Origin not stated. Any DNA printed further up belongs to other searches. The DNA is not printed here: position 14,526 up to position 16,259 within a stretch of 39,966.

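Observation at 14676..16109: Orphan, diverged Pup-ligase/deamidase (PafA/Dop) family gene with no Pup, ARC/Mpa or proteasome genes around it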

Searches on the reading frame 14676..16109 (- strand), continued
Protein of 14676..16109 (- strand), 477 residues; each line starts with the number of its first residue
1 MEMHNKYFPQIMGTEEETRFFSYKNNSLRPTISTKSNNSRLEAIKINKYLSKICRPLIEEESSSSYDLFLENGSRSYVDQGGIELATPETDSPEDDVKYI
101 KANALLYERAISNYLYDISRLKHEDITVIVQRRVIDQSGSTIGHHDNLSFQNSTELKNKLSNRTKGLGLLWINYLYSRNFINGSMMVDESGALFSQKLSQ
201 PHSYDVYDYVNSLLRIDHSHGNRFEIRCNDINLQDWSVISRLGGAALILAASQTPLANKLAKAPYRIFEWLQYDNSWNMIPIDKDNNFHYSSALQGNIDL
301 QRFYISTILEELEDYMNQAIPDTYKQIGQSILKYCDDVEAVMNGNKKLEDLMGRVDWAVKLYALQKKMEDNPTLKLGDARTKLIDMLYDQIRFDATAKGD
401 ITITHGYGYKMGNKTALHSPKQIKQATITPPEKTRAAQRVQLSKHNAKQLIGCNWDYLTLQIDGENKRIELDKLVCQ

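Call 46: list_cluster_members(proteins=[P0158, P0136, P0124, P0097, P0102, P0110, P0106, P0039, P0089, P0024])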
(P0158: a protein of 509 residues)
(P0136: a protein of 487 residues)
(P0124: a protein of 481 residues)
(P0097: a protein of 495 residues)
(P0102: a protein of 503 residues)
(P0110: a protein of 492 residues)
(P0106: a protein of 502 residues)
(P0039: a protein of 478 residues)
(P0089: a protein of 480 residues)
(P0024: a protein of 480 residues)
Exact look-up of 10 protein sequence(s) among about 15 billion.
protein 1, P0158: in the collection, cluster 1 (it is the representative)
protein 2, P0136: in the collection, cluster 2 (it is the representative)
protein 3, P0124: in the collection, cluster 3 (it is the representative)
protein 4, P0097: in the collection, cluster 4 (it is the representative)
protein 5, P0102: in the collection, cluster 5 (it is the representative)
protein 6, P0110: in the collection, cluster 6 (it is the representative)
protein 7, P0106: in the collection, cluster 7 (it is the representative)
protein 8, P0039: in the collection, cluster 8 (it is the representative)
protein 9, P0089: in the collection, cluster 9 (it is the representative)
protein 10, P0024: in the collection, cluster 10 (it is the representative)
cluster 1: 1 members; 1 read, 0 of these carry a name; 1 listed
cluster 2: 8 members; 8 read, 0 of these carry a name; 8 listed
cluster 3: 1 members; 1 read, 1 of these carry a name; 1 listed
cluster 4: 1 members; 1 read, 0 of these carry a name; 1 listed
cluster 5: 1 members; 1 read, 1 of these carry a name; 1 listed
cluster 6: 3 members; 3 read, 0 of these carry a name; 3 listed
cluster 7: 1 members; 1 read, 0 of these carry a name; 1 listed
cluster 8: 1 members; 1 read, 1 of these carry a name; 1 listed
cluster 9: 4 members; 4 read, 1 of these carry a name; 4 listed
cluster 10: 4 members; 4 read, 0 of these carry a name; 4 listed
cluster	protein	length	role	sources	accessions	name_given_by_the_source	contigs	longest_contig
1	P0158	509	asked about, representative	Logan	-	-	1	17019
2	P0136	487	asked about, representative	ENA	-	-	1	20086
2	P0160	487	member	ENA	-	-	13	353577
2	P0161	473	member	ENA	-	-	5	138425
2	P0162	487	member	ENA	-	-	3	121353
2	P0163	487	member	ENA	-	-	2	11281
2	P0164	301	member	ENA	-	-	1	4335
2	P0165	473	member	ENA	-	-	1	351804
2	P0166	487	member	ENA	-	-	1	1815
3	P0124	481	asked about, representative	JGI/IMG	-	Pup amidohydrolase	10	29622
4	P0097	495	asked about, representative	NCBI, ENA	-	-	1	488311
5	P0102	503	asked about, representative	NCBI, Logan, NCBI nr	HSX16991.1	MAG TPA: proteasome accessory factor PafA2 family protein [Patescibacteria group ... | proteasome accessory factor PafA2 family protein [Patescibacteria group bacterium]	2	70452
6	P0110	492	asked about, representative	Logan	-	-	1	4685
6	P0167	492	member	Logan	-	-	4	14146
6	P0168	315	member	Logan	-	-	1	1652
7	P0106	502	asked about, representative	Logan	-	-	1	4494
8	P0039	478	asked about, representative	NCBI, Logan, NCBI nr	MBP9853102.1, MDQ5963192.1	MAG: proteasome accessory factor [Patescibacteria group bacterium] | proteasome accessory factor PafA2 family protein [Candidatus Saccharibacteria bacterium]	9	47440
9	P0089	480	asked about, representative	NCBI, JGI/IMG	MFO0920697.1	MAG: proteasome accessory factor PafA2 family protein [Candidatus Saccharimonadales ...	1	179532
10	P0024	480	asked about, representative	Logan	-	-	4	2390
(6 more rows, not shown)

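Call 52: search_protein_families(library=padloc, proteins=[window:14676-16109:-], max_evalue=0.01)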
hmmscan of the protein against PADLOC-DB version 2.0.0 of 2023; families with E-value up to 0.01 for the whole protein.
window:14676-16109:- (477 aa): 0 families

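Call 58: find_encoding_contigs(protein=P0002, flank=5000, max_places=2)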
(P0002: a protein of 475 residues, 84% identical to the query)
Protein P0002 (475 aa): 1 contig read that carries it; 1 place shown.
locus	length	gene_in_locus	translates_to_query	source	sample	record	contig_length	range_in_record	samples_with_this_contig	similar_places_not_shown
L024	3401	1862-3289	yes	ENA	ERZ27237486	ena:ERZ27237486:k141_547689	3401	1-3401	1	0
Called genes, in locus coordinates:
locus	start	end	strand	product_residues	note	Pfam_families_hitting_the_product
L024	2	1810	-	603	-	?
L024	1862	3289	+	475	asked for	PF03136:Pup_ligase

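Call 68: find_homologous_proteins(query=P0158, max_evalue=1e-20)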
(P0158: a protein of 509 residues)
Query P0158 (509 aa): 240 proteins with E <= 1e-20 among 6233 candidates; the best 120 are listed.
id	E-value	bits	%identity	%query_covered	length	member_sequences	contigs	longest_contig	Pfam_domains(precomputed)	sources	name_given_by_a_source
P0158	0.0e+0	1173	100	100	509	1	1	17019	PF03136.21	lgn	-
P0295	3.1e-115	404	45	92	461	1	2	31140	PF03136.21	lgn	-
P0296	4.6e-92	327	41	95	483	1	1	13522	PF03136.21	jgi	jgi:proteasome accessory factor A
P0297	8.6e-90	320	39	94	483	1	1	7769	PF03136.21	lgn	-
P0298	9.0e-89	317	41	91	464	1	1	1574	PF03136.21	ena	-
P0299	8.0e-79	284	37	91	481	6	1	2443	PF03136.21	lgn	-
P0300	7.6e-78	281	38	90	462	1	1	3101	PF03136.21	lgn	-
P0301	1.8e-76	276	36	93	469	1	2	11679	PF03136.21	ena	-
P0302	1.5e-75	273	37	91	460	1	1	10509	PF03136.21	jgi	jgi:proteasome accessory factor A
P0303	6.0e-75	271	37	91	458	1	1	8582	PF03136.21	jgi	jgi:proteasome accessory factor A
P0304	8.8e-74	267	36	90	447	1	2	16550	PF03136.21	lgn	-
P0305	1.5e-72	263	38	88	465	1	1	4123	PF03136.21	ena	-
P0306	4.2e-72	262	37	91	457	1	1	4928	PF03136.21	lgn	-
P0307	7.0e-72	261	37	91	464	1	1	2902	PF03136.21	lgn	-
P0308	7.2e-71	258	37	84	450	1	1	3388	PF03136.21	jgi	jgi:proteasome accessory factor A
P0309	9.0e-71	257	38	79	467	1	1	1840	PF03136.21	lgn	-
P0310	8.0e-70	254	35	91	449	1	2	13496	PF03136.21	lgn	-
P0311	2.9e-69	252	36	93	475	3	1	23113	PF03136.21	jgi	jgi:hypothetical protein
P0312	5.7e-69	251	36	85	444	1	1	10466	PF03136.21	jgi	jgi:proteasome accessory factor A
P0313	1.2e-68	250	35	91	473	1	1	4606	PF03136.21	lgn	-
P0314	3.3e-68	249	35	91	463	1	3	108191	PF03136.21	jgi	jgi:hypothetical protein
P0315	6.6e-68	248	35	91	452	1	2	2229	PF03136.21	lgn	-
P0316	1.2e-67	247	35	91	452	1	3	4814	PF03136.21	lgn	-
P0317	5.5e-66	241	39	78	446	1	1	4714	PF03136.21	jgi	jgi:proteasome accessory factor A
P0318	1.1e-65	240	36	83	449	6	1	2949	PF03136.21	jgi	jgi:proteasome accessory factor A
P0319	4.3e-64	235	36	91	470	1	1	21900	PF03136.21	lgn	-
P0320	6.0e-64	235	35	91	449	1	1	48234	PF03136.21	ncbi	-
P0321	4.8e-62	228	33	91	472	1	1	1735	PF03136.21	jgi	jgi:proteasome accessory factor A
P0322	6.7e-62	228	36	88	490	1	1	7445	PF03136.21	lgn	-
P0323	1.2e-61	227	36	76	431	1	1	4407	PF03136.21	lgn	-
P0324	1.3e-61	227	33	91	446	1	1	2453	PF03136.21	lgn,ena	-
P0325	3.2e-61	226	34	91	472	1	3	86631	PF03136.21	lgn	-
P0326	3.2e-61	226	35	81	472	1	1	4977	PF03136.21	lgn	-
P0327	2.0e-60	223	35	83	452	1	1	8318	PF03136.21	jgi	jgi:proteasome accessory factor A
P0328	2.7e-60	223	35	88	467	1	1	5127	PF03136.21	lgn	-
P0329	4.9e-59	219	35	88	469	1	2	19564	PF03136.21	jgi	jgi:proteasome accessory factor A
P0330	4.9e-59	218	34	91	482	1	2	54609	PF03136.21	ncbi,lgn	-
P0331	5.0e-59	218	33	87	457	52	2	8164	PF03136.21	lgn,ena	-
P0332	5.0e-59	218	33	85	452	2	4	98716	PF03136.21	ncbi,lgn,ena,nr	ncbi:MAG: Pup--protein ligase [Ilumatobacteraceae bacterium]|nr:Pup--protein ligase [Ilumatobacterac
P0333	8.5e-59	218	35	81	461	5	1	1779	PF03136.21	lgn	-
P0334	2.1e-58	216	32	83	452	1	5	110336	PF03136.21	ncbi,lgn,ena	-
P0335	2.6e-58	216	33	87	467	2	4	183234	PF03136.21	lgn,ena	-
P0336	3.5e-58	216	33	91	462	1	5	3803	PF03136.21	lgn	-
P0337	3.9e-58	216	34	86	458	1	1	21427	PF03136.21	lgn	-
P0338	5.0e-58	215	34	91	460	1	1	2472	PF03136.21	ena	-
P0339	5.5e-58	215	33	91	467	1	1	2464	PF03136.21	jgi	jgi:hypothetical protein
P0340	1.9e-57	213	36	79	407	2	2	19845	PF03136.21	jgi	jgi:proteasome accessory factor A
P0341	6.0e-57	212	33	88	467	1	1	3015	PF03136.21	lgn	-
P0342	8.5e-57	211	34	83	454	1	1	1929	PF03136.21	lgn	-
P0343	6.2e-56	208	33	83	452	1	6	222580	PF03136.21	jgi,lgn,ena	-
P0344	9.1e-56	208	33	92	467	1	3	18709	PF03136.21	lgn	-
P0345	1.6e-55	207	33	79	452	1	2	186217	PF03136.21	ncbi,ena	-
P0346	1.8e-55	207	33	91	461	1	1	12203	PF03136.21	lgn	-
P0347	2.3e-55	206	32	92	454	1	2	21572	PF03136.21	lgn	-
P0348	3.2e-55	206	33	92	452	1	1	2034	PF03136.21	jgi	jgi:hypothetical protein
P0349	7.9e-55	205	33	82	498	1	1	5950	PF03136.21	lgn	-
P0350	4.5e-54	202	33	83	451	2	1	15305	PF03136.21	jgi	jgi:proteasome accessory factor A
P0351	5.6e-54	202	33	91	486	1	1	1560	PF03136.21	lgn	-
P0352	2.2e-53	200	34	94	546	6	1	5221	PF03136.21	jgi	jgi:proteasome accessory factor A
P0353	6.6e-53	198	33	79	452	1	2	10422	PF03136.21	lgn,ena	-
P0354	8.8e-53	198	33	79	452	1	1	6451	PF03136.21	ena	-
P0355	1.7e-52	197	33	79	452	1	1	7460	PF03136.21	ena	-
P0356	2.2e-52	197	33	79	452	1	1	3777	PF03136.21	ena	-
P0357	2.2e-52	197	33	79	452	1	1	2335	PF03136.21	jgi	jgi:proteasome accessory factor A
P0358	2.2e-52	197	33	79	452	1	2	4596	PF03136.21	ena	-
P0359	2.2e-52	197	33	79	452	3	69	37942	PF03136.21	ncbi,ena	-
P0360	2.2e-52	197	33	79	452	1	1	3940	PF03136.21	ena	-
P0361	2.5e-52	196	33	79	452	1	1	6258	PF03136.21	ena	-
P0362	2.9e-52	196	32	83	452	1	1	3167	PF03136.21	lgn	-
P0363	3.1e-52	196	33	79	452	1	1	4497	PF03136.21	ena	-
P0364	3.3e-52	196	33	79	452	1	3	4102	PF03136.21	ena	-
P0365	3.8e-52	196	33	79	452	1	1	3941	PF03136.21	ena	-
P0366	7.9e-52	195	33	79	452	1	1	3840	PF03136.21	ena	-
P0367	2.0e-51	193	34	86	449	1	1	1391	PF03136.21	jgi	jgi:proteasome accessory factor A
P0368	2.4e-51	193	32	81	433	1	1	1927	PF03136.21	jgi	jgi:proteasome accessory factor A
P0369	2.8e-51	193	33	87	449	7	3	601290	PF03136.21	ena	-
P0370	6.1e-51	192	32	83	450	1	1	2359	PF03136.21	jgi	jgi:proteasome accessory factor A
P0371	7.8e-51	191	33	79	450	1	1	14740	PF03136.21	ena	-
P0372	8.7e-51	191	33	79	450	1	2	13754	PF03136.21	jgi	jgi:proteasome accessory factor A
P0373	1.2e-50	191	30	85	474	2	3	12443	PF03136.21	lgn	-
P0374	1.4e-50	191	33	79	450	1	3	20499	PF03136.21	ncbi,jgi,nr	ncbi:MAG TPA: Pup--protein ligase [Actinomycetota bacterium]|jgi:proteasome accessory factor A|nr:Pu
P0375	2.5e-50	190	33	89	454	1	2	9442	PF03136.21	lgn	-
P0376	3.0e-50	190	32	84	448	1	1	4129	PF03136.21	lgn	-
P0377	1.0e-49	188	31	91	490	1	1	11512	PF03136.21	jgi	jgi:hypothetical protein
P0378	1.7e-49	187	32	79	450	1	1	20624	PF03136.21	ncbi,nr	ncbi:MAG: Pup--protein ligase [Actinomycetota bacterium]|nr:Pup--protein ligase [Actinomycetota bact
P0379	1.1e-48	184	31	82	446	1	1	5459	PF03136.21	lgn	-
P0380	1.5e-48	184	35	62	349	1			PF03136.21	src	-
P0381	2.1e-48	183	32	83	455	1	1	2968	PF03136.21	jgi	jgi:proteasome accessory factor A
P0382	2.7e-48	183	33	91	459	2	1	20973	PF03136.21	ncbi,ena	-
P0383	2.8e-48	183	32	83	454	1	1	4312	PF03136.21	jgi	jgi:proteasome accessory factor A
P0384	3.4e-48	183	33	77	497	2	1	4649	PF03136.21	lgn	-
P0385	6.5e-48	182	32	82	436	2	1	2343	PF03136.21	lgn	-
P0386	6.9e-48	182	32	86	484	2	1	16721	PF03136.21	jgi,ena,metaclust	metaclust:\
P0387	7.4e-47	178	30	79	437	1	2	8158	PF03136.21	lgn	-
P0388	9.6e-47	178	33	77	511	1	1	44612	PF03136.21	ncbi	-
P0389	2.1e-46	177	30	91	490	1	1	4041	PF03136.21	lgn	-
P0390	3.0e-46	176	33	77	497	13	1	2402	PF03136.21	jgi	-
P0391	3.2e-46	176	32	76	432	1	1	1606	PF03136.21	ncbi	ncbi:MAG: proteasome accessory factor PafA2 family protein, partial [Candidatus Saccharimonadales ba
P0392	3.2e-46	176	33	76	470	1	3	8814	PF03136.21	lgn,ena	-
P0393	2.1e-45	174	33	81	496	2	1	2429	PF03136.21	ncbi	-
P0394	6.3e-45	172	30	83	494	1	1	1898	PF03136.21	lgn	-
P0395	9.7e-45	171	31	91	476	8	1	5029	PF03136.21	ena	-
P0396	2.7e-44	170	34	77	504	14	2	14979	PF03136.21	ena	-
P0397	2.9e-44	170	32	77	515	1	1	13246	PF03136.21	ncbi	-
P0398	3.1e-44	170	32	90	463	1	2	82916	PF03136.21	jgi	jgi:proteasome accessory factor A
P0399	3.4e-44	170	34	77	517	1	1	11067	PF03136.21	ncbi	-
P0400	3.8e-44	169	34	77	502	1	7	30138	PF03136.21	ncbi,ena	-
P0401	5.2e-44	169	32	77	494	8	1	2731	PF03136.21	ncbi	-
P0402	5.7e-44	169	30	83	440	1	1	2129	PF03136.21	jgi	jgi:proteasome accessory factor A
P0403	6.6e-44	169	31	77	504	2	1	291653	PF03136.21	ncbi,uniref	ncbi:depupylase/deamidase Dop [Janibacter sp. G1551]|uniref:depupylase/deamidase Dop n=1 Tax=Janibac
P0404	1.1e-43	168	30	75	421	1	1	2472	PF03136.21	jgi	jgi:proteasome accessory factor A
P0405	1.3e-43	168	32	81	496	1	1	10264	PF03136.21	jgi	jgi:proteasome accessory factor A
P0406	1.4e-43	168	29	89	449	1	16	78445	PF03136.21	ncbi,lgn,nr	ncbi:MAG: Pup amidohydrolase [Patescibacteria group bacterium]|nr:Pup amidohydrolase [Patescibacteri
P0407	1.9e-43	167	30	83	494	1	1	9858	PF03136.21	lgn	-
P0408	1.9e-43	167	30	79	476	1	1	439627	PF03136.21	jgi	jgi:proteasome accessory factor A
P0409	2.4e-43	167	36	54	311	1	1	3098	PF03136.21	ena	-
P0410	2.8e-43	167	31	82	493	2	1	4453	PF03136.21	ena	-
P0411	3.1e-43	166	32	81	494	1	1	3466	PF03136.21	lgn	-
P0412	3.6e-43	166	30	81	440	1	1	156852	PF03136.21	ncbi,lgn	-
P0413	4.7e-43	166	32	81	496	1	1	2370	PF03136.21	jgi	jgi:Pup amidohydrolase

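Call 69: find_encoding_contigs(protein=P0158, flank=8000, max_places=1)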
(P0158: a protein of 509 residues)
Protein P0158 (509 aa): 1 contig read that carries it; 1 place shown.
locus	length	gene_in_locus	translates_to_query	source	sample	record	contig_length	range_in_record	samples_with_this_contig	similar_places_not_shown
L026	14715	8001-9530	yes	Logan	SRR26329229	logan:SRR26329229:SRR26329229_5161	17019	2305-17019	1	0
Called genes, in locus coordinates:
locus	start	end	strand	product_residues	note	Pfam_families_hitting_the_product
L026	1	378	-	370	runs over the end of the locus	PF12679:ABC2_membrane_2 (weak), PF12698:ABC2_membrane_3, PF01061:ABC2_membrane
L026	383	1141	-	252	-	PF00005:ABC_tran, PF02463:SMC_N (faint), PF13175:AAA_15 (faint), PF13304:AAA_21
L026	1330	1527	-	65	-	-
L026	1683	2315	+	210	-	-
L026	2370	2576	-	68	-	-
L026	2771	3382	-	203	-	-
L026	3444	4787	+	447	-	PF01225:Mur_ligase, PF08245:Mur_ligase_M, PF02875:Mur_ligase_C (weak)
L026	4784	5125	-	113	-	PF03819:MazG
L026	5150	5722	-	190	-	PF01300:Sua5_yciO_yrdC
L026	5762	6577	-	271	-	PF00730:HhH-GPD, PF00633:HHH (faint)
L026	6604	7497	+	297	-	PF14067:LssY_C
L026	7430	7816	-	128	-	-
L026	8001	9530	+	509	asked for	PF03136:Pup_ligase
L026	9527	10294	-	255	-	PF06966:DUF1295, PF02544:Steroid_dh (weak)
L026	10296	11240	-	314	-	PF00389:2-Hacid_dh, PF02826:2-Hacid_dh_C, PF03446:NAD_binding_2 (weak), PF03807:F420_oxidored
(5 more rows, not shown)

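Call 70: find_encoding_contigs(protein=P0320, flank=8000, max_places=1)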
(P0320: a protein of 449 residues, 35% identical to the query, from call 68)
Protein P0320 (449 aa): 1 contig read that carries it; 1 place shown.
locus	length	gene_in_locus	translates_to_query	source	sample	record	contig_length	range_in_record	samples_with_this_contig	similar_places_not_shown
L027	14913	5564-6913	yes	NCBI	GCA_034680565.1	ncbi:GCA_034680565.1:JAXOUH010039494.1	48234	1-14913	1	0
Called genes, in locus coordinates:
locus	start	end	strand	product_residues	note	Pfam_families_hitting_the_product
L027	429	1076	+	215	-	PF00254:FKBP_C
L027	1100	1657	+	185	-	PF01135:PCMT, PF01209:Ubie_methyltran (weak), PF01269:Fibrillarin (faint), PF01189:Methyltr_RsmB-F, PF13847:Methyltransf_31, PF13649:Methyltransf_25 (weak)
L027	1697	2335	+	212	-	-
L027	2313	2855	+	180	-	-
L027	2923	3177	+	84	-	-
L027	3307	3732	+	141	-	-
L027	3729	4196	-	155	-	-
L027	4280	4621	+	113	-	-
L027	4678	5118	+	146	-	-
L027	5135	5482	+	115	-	PF12643:MazG-like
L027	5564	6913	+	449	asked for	PF03136:Pup_ligase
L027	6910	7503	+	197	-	-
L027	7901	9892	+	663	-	PF00009:GTP_EFTU, PF01926:MMR_HSR1 (faint), PF03144:GTP_EFTU_D2, PF22042:EF-G_D2, PF00679:EFG_C, PF21018:BipA_C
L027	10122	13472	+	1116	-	PF13091:PLDc_2 (weak), PF00270:DEAD (faint), PF04851:ResIII (faint), PF00176:SNF2-rel_dom, PF00271:Helicase_C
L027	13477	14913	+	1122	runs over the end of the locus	PF25120:DUF7814 (weak), PF02384:N6_Mtase (faint), PF07669:Eco57I, PF12950:TaqI_C (weak)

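Call 71: find_encoding_contigs(protein=P0406, flank=8000, max_places=1)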
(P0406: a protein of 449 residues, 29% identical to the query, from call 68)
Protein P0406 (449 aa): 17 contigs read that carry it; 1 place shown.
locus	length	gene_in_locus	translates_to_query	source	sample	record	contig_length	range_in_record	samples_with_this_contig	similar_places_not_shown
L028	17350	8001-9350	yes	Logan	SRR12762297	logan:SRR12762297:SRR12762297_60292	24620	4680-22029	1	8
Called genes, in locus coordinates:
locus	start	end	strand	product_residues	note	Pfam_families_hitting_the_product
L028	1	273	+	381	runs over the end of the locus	-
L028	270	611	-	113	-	-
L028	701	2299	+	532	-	PF05977:MFS_3 (faint), PF07690:MFS_1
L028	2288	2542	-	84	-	-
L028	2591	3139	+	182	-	-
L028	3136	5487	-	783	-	PF01569:PAP2, PF06293:Kdo, PF00069:Pkinase, PF03706:LPG_synthase_TM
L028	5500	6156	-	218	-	-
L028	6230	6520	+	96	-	-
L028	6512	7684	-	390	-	PF05496:RuvB_N, PF13604:AAA_30 (weak), PF14532:Sigma54_activ_2 (weak), PF13173:AAA_14 (weak), PF00004:AAA, PF07728:AAA_5 (weak), PF16193:AAA_assoc_2, PF12002:MgsA_C, +4 more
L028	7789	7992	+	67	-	PF05639:Pup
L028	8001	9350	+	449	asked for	PF03136:Pup_ligase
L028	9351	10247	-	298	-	-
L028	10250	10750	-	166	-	-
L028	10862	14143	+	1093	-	PF00580:UvrD-helicase, PF13245:AAA_19, PF13604:AAA_30 (faint), PF13361:UvrD_C, PF13538:UvrD_C_2 (faint), PF12705:PDDEXK_1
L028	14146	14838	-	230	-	PF00230:MIP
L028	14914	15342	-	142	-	PF02823:ATP-synt_DE_N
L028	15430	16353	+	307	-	-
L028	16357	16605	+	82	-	-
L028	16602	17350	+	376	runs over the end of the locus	PF00989:PAS, PF08448:PAS_4, PF13426:PAS_9, PF00512:HisKA, PF02518:HATPase_c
